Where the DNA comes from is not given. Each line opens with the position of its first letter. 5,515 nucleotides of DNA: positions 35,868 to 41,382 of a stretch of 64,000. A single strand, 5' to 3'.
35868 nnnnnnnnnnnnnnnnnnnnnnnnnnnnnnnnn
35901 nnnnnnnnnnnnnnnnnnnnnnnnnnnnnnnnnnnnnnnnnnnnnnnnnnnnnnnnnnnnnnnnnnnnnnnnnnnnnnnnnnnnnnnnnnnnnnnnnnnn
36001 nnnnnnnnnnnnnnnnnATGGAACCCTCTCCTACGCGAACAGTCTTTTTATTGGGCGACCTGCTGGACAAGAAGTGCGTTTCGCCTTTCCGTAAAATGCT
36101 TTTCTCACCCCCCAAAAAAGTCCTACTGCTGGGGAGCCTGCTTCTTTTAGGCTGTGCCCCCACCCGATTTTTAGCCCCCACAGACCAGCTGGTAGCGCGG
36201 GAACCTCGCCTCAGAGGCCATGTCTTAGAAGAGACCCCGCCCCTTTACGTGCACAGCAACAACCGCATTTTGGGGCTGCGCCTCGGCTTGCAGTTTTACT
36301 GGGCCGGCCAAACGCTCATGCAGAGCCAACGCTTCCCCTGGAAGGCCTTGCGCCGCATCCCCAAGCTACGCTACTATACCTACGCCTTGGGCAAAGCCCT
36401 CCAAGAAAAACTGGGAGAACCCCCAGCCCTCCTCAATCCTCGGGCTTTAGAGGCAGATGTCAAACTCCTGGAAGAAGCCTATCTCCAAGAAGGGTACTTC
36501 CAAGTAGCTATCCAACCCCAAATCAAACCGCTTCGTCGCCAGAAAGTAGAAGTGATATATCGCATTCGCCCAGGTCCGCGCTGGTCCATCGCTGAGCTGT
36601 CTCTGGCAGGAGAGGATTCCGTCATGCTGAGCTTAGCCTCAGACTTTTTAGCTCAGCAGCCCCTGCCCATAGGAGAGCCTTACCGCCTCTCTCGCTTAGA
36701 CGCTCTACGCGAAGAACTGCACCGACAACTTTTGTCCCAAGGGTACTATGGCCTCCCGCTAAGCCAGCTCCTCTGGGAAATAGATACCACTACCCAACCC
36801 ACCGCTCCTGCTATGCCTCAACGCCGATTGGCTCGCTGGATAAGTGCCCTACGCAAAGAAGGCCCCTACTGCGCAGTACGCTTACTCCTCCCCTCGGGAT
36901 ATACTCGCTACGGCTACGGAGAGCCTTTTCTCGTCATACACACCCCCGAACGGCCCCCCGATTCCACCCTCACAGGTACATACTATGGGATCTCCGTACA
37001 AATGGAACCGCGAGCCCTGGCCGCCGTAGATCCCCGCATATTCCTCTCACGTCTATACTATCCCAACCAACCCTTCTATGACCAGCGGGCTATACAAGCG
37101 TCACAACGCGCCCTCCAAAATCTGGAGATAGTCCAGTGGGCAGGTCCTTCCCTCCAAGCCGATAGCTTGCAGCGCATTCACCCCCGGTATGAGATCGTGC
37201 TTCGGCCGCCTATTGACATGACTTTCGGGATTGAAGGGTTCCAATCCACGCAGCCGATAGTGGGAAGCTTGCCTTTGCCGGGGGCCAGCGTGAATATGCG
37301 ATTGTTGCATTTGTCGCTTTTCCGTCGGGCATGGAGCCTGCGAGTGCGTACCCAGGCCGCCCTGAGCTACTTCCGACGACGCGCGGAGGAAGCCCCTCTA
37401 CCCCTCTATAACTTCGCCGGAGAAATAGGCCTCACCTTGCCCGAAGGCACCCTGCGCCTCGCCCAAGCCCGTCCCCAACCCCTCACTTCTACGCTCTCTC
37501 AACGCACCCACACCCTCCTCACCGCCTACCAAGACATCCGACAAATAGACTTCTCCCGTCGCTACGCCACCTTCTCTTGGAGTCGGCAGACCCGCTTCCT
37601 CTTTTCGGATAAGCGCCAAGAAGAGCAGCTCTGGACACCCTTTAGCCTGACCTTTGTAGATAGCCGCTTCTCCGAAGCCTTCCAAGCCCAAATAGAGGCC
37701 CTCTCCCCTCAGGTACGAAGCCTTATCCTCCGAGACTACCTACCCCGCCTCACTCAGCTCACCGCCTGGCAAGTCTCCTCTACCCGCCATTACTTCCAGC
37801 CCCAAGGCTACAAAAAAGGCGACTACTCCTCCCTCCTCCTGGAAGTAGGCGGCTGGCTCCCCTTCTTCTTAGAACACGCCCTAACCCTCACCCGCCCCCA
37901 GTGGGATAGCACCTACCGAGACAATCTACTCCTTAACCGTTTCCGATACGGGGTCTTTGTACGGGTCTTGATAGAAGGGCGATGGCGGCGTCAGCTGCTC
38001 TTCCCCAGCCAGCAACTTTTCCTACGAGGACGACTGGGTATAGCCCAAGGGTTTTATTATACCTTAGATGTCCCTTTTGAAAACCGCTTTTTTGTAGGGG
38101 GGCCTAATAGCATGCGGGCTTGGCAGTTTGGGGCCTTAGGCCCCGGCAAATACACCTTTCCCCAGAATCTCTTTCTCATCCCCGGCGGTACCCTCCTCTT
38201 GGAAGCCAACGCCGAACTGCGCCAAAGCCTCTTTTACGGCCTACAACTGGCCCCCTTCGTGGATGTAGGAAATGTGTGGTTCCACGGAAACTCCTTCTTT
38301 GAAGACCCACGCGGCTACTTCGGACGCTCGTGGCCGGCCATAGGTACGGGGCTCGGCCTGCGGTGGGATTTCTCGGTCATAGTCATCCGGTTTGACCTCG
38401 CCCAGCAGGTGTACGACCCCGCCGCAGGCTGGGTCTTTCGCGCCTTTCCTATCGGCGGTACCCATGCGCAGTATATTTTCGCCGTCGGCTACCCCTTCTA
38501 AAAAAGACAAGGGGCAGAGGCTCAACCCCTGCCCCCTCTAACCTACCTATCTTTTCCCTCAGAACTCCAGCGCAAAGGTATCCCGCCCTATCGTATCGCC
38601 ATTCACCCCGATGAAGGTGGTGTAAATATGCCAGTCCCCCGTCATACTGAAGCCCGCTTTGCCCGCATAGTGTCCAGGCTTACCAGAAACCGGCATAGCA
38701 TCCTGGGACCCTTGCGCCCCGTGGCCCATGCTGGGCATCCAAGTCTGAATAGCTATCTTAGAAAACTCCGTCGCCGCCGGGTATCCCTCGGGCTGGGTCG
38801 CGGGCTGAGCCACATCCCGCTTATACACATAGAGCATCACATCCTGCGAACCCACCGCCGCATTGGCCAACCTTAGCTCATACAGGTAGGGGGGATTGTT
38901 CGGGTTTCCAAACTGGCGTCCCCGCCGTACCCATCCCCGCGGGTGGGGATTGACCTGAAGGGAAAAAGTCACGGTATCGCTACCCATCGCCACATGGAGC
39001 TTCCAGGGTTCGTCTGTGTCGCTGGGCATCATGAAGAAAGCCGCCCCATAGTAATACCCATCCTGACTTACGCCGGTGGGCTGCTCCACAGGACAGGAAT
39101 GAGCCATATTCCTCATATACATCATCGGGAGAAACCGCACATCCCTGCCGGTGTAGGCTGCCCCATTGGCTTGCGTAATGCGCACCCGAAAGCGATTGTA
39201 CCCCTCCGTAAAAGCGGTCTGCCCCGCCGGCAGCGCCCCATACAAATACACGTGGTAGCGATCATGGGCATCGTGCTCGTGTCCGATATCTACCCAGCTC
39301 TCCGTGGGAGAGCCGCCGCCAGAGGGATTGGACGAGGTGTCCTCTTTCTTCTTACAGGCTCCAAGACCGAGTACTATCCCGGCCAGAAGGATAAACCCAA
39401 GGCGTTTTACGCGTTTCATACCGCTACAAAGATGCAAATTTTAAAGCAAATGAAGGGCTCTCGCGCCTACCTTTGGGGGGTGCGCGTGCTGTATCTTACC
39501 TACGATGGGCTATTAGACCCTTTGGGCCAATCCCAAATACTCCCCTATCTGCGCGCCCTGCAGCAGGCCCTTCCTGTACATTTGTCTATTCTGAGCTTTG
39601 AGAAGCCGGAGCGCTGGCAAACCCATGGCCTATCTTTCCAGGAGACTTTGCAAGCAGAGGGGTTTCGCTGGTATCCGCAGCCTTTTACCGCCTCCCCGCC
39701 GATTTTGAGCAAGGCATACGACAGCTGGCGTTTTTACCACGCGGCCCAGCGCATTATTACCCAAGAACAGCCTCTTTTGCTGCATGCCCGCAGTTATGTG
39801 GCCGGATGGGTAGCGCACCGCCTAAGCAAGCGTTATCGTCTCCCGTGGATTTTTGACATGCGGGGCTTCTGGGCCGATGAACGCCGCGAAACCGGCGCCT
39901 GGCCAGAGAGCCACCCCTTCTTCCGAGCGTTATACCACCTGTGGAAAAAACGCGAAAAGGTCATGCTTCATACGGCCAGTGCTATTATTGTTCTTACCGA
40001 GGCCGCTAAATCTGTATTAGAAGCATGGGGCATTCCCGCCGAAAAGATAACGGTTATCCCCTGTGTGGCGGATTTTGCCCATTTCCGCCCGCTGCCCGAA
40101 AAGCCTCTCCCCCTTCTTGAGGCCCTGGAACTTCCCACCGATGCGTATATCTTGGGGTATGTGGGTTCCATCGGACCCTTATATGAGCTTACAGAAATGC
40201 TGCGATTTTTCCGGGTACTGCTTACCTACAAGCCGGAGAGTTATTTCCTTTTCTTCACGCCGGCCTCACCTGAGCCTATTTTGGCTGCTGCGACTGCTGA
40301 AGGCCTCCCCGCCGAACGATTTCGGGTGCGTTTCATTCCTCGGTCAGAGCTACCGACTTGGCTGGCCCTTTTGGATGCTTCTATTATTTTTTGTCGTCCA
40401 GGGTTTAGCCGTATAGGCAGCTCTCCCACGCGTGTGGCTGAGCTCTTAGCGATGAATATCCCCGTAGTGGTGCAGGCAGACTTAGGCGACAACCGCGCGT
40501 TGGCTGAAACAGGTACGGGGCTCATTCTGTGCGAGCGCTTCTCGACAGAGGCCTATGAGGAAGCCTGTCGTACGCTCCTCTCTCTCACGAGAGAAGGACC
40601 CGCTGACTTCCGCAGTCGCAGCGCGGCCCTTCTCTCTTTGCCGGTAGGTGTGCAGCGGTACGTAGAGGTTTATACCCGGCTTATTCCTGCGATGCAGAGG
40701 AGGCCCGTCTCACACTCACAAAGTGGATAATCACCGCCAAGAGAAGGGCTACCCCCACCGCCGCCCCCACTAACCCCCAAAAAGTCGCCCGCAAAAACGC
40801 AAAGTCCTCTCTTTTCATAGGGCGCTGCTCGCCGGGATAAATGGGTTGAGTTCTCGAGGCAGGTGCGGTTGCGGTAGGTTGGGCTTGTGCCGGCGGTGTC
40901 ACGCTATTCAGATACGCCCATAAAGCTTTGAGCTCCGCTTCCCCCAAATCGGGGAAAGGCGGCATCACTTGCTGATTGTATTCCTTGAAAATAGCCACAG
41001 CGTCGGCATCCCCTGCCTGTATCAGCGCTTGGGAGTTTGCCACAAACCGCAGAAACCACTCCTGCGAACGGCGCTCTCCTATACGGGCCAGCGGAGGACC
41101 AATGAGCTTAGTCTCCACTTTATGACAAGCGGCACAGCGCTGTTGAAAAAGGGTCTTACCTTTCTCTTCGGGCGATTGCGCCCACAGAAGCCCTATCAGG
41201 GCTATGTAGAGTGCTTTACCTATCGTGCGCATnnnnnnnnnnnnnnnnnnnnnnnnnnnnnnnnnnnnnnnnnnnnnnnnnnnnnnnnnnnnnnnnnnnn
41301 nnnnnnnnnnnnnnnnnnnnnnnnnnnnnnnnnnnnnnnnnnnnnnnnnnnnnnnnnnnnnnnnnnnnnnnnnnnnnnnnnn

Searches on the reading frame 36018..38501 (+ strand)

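Call 44: search_protein_families(library=pfam, proteins=[window:36018-38501:+], max_evalue=0.001)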
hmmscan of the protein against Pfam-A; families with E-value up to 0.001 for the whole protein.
window:36018-38501:+ (827 aa): 2 families
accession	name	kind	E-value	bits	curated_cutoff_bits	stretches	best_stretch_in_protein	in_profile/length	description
PF01103.29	Omp85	-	6.2e-20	72.4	24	1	663-798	172-306/325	Omp85 superfamily domain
PF07244.20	POTRA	-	5.1e-09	37.2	21.3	1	130-186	21-79/79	Surface antigen variable number repeat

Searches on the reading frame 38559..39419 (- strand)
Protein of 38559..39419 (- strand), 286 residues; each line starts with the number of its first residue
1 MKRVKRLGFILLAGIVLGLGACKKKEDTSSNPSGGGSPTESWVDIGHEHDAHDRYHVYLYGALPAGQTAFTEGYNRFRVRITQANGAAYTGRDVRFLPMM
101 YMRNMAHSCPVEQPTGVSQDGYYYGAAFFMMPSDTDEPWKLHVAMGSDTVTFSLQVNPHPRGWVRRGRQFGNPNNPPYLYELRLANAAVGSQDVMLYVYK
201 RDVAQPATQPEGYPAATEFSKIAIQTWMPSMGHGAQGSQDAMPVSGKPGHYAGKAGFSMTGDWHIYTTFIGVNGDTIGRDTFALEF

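Call 44: search_protein_families(library=pfam, proteins=[window:38559-39419:-], max_evalue=0.001)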
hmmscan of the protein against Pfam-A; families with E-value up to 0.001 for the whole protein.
window:38559-39419:- (286 aa): 1 family
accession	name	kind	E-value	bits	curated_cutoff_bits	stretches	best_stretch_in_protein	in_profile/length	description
PF13115.11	YtkA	-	2.3e-11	44.6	25.9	1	221-266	39-83/85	YtkA-like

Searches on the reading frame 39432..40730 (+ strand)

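Call 44: search_protein_families(library=pfam, proteins=[window:39432-40730:+], max_evalue=0.001)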
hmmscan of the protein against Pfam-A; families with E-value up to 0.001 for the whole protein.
window:39432-40730:+ (432 aa): 4 families
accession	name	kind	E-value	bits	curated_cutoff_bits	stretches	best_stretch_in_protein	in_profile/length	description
PF13579.12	Glyco_trans_4_4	-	2.2e-15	57.8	29.7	1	44-211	14-157/158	Glycosyl transferase 4-like domain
PF13439.12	Glyco_transf_4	-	9.9e-15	55.4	28.5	1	75-214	37-167/170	Glycosyltransferase Family 4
PF00534.26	Glycos_transf_1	-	0.00069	19.6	26.4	0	232-388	9-160/172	Glycosyl transferases group 1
PF13692.12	Glyco_trans_1_4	-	0.00085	20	27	0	297-384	59-141/142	Glycosyl transferases group 1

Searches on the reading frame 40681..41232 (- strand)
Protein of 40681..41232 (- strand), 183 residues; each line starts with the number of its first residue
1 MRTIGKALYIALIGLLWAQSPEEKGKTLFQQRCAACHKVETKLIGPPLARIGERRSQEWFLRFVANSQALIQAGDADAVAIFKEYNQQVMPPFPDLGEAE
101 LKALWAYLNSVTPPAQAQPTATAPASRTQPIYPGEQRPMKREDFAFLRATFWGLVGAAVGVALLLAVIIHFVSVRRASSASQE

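Call 3: search_protein_families(library=pfam, proteins=[window:40681-41232:-], max_evalue=1)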
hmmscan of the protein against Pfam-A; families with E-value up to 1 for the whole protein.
window:40681-41232:- (183 aa): 4 families
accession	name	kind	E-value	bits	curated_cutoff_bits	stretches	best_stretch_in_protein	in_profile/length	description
PF00034.26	Cytochrom_C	-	3.5e-13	51.1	21.3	1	23-111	2-89/90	Cytochrome c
PF13442.11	Cytochrome_CBB3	-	8.2e-10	39.3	27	1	23-108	4-68/68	Cytochrome C oxidase, cbb3-type, subunit III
PF02433.20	FixO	-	0.0069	16.3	29.6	1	41-71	99-129/219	Cytochrome C oxidase, mono-heme subunit/FixO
PF14495.11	Cytochrom_C550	-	0.17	12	27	1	23-38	27-42/136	Cytochrome c-550 domain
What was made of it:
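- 40681..41232 (-): Monoheme cytochrome c (183 aa, CAACH motif) with a C-terminal TM anchor at residues 145-179. Candidate electron donor. Call 3: PF00034, E 3.5e-13.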

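Call 24: search_protein_families(library=ncbifam, proteins=[window:40681-41232:-], max_evalue=0.01)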
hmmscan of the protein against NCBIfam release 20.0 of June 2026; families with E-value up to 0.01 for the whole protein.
window:40681-41232:- (183 aa): 9 families
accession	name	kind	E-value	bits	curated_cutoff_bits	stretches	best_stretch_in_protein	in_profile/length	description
TIGR02603.1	CxxCH_TIGR02603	domain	5.5e-07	29.7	68.15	1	23-73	4-56/134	putative heme-binding domain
TIGR04485.1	thiosulf_SoxX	equivalog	8.8e-05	23.1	61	1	32-109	4-76/78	sulfur oxidation c-type cytochrome SoxX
NF045774.1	cytochro_C551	exception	8.8e-05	22.4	118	1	21-79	38-102/110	cytochrome c551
NF011054.0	PRK14486.1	equivalog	0.00013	21.6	447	0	24-110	217-289/294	putative bifunctional cbb3-type cytochrome c oxidase subunit II/cytochrome c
TIGR00781.1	ccoO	equivalog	0.0003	20.6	200.65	1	41-72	99-130/232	cytochrome-c oxidase, cbb3-type subunit II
NF045773.1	cytochro_C550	exception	0.0012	18.7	125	1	20-75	47-103/118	cytochrome c550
NF011055.0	PRK14487.1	subfamily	0.0041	16.6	218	0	42-72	106-136/212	cbb3-type cytochrome c oxidase subunit II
NF050122.1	bc1_QcrC_actin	exception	0.0053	16.1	200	0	23-53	42-74/253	cytochrome bc1 complex diheme cytochrome c subunit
TIGR04494.1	c550_PedF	equivalog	0.0085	16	122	0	25-67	54-99/133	cytochrome c-550 PedF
